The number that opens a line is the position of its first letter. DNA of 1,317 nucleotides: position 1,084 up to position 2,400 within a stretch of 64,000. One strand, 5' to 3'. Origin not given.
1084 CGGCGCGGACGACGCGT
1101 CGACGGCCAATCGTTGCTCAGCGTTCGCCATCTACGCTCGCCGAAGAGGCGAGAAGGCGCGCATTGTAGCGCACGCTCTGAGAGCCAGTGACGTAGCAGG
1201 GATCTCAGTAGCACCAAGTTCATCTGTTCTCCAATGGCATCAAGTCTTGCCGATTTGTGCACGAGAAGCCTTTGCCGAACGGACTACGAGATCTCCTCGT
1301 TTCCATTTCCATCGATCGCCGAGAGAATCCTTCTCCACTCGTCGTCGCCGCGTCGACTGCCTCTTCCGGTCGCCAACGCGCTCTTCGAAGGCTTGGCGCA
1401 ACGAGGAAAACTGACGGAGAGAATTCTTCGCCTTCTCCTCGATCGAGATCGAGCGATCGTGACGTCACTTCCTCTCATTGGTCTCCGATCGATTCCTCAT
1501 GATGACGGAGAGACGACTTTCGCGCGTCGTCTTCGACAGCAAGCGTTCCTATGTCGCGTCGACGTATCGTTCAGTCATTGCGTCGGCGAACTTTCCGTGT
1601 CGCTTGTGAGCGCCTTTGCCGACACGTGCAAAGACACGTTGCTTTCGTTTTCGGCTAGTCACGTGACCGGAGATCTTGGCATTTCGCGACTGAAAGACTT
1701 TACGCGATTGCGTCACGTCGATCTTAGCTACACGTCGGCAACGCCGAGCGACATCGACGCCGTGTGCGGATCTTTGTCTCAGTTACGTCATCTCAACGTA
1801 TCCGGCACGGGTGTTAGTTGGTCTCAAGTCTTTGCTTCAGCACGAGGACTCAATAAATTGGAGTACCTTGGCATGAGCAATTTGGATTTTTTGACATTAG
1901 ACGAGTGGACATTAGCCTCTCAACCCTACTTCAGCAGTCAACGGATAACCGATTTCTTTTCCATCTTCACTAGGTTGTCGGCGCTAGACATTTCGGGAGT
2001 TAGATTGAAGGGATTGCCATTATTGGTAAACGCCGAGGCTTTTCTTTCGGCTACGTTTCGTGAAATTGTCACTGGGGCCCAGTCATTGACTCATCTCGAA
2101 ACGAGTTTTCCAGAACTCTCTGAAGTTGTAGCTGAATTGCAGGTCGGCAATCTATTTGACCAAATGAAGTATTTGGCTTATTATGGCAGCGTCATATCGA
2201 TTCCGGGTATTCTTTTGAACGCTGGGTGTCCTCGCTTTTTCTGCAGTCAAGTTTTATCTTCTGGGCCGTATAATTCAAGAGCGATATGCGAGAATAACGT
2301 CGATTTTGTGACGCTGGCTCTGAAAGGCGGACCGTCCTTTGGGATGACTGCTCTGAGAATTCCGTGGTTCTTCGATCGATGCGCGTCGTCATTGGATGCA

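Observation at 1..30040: Co-amplified array of convergent ZYG11-like and NHL-BTB genes with a ~9.8-kb higher-order repeat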

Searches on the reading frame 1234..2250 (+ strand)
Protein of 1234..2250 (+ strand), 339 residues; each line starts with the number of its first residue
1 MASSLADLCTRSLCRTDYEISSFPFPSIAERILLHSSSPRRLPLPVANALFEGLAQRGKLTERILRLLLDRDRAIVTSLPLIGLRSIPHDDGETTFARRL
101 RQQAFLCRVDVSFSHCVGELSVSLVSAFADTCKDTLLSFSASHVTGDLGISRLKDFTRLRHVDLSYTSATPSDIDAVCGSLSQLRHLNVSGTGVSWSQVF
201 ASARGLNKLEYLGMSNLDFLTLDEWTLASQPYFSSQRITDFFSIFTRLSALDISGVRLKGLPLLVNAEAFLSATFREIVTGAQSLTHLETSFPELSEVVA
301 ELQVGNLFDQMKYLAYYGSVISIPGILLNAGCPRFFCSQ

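Call 19: search_protein_families(library=pfam, proteins=[window:1234-2250:+], max_evalue=10)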
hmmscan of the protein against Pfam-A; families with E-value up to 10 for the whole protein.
window:1234-2250:+ (339 aa): 3 families
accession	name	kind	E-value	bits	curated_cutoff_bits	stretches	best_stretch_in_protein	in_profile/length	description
PF12799.13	LRR_4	-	0.00022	21.8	27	2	183-216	2-33/44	Leucine Rich repeats (2 copies)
PF23598.1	LRR_14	-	0.026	13.7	40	1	153-215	18-78/353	Leucine-rich repeat region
PF13855.12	LRR_8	-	0.076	13.2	27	1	154-192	22-59/61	Leucine rich repeat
